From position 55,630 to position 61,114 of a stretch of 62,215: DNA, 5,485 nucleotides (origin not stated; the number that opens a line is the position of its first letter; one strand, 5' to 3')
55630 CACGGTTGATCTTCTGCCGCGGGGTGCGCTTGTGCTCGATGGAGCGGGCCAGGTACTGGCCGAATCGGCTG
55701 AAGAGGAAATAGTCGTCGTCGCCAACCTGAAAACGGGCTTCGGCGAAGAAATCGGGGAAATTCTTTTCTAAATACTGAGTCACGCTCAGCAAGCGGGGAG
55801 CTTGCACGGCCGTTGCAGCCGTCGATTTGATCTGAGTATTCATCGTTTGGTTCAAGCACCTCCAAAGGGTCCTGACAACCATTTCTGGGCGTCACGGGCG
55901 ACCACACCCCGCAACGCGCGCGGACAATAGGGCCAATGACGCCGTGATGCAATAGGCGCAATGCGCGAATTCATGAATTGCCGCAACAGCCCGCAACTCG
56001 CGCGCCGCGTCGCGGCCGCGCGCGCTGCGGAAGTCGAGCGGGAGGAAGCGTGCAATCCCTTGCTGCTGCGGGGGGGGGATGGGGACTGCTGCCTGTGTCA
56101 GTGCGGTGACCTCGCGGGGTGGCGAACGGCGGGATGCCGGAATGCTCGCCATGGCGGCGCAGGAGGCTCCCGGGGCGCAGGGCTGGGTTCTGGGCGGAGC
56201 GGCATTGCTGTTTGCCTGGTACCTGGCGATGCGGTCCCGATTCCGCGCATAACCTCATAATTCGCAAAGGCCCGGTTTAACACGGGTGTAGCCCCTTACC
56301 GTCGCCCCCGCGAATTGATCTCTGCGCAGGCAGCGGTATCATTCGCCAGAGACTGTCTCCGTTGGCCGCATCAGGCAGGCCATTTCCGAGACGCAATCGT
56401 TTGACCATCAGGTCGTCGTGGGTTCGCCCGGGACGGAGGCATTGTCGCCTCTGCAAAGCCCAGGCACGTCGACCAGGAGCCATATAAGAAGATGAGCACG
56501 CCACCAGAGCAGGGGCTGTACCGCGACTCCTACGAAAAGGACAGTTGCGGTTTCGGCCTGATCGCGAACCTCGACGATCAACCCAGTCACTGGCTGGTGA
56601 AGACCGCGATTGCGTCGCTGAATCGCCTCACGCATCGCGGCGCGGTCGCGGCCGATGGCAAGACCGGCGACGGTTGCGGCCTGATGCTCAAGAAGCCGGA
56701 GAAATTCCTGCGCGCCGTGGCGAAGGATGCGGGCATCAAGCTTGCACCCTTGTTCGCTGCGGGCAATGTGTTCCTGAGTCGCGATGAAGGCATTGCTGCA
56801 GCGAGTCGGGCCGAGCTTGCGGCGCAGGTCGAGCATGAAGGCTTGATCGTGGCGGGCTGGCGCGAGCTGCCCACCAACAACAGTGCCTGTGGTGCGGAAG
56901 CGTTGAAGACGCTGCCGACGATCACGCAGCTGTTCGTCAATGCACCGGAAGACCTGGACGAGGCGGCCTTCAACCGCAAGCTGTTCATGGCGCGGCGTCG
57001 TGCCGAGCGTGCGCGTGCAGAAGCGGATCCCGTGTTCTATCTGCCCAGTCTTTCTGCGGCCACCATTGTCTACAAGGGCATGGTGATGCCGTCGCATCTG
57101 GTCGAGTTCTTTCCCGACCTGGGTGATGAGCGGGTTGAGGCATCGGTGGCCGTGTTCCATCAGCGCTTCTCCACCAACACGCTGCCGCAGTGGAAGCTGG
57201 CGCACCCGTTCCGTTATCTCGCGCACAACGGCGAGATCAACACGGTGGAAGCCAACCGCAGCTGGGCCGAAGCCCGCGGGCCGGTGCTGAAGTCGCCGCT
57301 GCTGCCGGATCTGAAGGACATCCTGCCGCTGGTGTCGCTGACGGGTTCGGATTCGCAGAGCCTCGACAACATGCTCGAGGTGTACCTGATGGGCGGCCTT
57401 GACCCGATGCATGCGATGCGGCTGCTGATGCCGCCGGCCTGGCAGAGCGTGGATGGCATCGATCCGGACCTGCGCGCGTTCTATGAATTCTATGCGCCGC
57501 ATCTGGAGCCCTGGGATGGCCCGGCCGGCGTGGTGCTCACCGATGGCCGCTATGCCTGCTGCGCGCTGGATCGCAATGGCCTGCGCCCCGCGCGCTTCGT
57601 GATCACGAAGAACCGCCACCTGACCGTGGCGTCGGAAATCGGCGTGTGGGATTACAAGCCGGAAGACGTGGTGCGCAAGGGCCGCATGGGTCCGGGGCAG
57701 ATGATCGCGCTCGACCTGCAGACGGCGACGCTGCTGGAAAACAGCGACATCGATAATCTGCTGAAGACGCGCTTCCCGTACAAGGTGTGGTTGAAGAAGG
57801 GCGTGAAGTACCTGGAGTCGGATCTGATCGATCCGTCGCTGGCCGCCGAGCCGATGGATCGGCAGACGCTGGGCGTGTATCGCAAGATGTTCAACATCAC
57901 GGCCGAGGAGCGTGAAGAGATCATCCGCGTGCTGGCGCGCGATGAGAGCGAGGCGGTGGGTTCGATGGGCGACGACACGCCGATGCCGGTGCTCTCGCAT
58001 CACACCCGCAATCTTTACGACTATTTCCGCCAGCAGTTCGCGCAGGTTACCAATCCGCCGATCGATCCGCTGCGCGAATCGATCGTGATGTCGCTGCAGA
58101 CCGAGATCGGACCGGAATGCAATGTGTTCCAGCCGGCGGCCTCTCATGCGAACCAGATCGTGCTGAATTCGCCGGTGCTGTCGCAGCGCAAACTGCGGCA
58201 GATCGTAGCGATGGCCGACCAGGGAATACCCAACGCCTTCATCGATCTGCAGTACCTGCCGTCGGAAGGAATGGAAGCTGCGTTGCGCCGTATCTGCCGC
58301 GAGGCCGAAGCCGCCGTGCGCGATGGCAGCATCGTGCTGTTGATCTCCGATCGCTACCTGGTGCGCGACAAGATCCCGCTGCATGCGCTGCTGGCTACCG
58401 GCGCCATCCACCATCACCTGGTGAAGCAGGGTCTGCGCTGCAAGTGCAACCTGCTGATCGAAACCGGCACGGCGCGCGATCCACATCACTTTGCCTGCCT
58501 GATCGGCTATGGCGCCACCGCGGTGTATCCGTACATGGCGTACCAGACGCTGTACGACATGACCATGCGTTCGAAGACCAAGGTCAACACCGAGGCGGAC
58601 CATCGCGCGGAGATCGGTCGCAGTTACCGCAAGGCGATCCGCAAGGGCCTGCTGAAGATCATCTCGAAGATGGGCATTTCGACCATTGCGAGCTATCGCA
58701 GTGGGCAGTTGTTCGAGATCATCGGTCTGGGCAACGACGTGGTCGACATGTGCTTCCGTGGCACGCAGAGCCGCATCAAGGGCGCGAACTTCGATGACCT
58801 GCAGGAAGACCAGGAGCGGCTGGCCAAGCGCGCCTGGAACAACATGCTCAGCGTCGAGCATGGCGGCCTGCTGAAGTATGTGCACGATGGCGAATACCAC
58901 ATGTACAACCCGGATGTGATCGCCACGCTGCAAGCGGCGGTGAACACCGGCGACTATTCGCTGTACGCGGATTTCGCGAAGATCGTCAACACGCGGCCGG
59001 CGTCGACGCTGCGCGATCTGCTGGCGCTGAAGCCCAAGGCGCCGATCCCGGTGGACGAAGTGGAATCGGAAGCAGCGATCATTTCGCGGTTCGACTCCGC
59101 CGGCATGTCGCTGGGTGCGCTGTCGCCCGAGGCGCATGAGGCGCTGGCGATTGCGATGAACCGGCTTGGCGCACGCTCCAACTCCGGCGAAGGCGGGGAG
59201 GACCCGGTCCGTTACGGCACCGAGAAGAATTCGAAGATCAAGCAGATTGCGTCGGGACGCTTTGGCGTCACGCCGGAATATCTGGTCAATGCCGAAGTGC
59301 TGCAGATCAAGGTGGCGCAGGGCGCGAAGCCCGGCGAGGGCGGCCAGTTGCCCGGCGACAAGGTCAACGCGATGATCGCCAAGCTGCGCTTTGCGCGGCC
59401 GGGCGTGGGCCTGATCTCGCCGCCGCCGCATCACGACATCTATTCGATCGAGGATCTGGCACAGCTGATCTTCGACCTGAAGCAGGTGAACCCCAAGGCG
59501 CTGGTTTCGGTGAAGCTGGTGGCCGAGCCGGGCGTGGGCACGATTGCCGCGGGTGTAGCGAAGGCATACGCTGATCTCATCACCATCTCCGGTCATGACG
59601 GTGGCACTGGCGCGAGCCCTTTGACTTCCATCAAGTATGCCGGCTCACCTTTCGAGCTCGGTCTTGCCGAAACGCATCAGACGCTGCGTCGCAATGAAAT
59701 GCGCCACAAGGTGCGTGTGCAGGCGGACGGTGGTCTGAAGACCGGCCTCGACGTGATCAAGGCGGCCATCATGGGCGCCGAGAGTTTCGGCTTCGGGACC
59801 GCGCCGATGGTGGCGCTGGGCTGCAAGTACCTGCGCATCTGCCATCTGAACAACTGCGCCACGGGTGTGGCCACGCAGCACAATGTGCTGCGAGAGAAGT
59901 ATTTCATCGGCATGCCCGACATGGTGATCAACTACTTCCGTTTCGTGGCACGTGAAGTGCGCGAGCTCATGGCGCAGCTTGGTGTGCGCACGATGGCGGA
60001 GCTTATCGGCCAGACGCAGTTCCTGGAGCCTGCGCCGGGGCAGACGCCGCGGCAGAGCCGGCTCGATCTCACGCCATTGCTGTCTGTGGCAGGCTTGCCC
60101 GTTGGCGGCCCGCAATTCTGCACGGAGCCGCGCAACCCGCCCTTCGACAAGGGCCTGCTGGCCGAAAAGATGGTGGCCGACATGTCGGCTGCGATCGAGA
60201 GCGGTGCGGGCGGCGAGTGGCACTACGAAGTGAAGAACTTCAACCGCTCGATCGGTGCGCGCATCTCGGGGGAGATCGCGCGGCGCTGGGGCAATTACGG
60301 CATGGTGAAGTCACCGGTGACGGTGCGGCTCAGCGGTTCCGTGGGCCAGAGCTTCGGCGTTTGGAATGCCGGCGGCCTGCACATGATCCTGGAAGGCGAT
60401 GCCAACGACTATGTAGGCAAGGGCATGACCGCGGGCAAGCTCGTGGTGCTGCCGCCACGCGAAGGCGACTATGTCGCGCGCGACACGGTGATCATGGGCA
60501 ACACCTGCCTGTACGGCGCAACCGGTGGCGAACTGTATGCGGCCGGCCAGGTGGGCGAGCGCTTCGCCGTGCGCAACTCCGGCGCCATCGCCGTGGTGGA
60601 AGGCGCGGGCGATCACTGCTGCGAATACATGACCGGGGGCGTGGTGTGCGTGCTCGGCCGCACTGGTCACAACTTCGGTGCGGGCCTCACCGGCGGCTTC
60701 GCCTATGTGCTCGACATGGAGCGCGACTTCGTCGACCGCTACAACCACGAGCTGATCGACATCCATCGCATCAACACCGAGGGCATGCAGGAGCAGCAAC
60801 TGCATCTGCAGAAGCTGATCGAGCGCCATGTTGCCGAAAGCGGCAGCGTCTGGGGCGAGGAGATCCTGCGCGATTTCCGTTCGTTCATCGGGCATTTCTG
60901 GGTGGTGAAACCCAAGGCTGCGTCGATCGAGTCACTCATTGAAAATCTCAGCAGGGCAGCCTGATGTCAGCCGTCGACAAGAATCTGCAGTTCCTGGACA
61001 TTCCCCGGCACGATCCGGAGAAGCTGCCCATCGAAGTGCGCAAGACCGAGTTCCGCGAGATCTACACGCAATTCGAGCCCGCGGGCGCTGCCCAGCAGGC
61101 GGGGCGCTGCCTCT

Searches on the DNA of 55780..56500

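Call 47: search_rna_families(source=window, start=55780, end=56500, threshold=evalue, max_evalue=5, show_alignments=2)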
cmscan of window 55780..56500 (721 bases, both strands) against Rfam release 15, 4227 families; matches with E-value up to 5: 1.
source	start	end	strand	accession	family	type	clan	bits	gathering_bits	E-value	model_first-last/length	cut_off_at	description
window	55945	56041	-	RF00598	SNORA76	Gene; snRNA; snoRNA; HACA-box;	CL00034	16.6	37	3.1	1-132/132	no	Small nucleolar RNA SNORA76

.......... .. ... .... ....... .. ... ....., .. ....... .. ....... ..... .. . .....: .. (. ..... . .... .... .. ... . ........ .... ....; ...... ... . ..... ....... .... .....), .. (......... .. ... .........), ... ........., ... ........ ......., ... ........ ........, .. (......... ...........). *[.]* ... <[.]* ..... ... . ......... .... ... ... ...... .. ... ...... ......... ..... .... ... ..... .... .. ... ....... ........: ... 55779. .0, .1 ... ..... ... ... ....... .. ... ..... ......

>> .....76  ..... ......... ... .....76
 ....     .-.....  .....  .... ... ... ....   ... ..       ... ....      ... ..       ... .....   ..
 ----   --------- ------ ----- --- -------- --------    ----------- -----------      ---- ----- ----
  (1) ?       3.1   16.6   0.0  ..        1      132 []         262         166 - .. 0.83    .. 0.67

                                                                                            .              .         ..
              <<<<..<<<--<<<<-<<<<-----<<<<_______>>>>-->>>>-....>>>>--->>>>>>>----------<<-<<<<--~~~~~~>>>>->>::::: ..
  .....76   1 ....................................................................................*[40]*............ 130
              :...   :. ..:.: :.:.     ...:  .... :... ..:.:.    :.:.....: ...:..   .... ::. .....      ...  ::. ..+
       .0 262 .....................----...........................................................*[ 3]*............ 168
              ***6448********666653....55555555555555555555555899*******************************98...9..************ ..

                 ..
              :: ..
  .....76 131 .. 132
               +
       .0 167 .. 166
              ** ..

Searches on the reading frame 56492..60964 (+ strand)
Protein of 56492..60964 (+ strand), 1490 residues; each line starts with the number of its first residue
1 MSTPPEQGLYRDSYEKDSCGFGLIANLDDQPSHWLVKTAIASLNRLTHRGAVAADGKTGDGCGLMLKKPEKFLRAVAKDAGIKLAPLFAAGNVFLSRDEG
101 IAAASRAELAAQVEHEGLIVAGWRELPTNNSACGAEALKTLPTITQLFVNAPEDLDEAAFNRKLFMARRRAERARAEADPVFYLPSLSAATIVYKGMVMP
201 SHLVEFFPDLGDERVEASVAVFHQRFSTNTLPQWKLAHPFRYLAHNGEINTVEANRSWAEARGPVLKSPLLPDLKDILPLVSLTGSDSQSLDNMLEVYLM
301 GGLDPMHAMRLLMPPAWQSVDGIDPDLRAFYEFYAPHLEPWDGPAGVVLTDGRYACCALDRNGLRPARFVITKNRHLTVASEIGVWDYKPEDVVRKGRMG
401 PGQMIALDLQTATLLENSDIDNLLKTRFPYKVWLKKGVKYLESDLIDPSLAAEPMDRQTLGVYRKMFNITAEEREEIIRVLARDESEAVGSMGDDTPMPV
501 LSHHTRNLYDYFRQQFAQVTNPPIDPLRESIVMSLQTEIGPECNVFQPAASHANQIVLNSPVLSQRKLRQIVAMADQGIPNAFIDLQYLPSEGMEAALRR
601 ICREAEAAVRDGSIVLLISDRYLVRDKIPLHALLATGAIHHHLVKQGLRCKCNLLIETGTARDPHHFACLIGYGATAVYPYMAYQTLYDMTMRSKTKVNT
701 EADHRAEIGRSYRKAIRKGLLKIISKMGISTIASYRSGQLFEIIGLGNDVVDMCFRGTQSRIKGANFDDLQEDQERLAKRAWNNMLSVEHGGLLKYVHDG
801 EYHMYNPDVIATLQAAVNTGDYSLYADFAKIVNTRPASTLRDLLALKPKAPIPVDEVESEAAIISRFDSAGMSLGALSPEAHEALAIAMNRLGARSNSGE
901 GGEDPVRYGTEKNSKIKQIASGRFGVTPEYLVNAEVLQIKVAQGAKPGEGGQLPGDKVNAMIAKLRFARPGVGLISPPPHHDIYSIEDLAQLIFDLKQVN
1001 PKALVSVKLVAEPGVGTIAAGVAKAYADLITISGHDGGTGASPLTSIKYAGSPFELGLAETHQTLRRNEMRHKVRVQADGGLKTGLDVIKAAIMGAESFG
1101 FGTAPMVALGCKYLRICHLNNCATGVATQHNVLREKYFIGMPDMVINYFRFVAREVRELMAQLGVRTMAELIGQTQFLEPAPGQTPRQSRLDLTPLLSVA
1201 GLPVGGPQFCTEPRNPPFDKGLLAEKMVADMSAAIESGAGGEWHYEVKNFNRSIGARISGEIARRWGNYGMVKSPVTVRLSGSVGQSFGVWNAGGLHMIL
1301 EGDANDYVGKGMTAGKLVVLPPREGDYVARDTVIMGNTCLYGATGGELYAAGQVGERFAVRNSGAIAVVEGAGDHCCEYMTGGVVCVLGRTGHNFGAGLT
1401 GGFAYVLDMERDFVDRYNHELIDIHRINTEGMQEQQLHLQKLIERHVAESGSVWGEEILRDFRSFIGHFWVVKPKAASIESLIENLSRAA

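Call 25: search_protein_families(library=pfam, proteins=[window:56492-60964:+], max_evalue=0.01)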
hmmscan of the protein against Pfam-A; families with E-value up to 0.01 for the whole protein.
window:56492-60964:+ (1490 aa): 5 families
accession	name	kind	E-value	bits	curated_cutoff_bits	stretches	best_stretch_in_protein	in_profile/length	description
PF00310.26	GATase_2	-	8.6e-158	525.9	19.9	1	19-433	1-420/420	Glutamine amidotransferases class-II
PF01645.23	Glu_synthase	-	4.6e-148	493.7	20.4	1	803-1165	1-368/369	Conserved region in glutamate synthase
PF04898.20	Glu_syn_central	-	1.5e-105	353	22.8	1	464-746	3-276/277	Glutamate synthase central domain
PF01493.24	GXGXG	-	5e-76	254.9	32.5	1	1245-1431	1-187/190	GXGXG motif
PF01070.24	FMN_dh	-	6.9e-06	25.8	24.9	1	1025-1111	238-311/350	FMN-dependent dehydrogenase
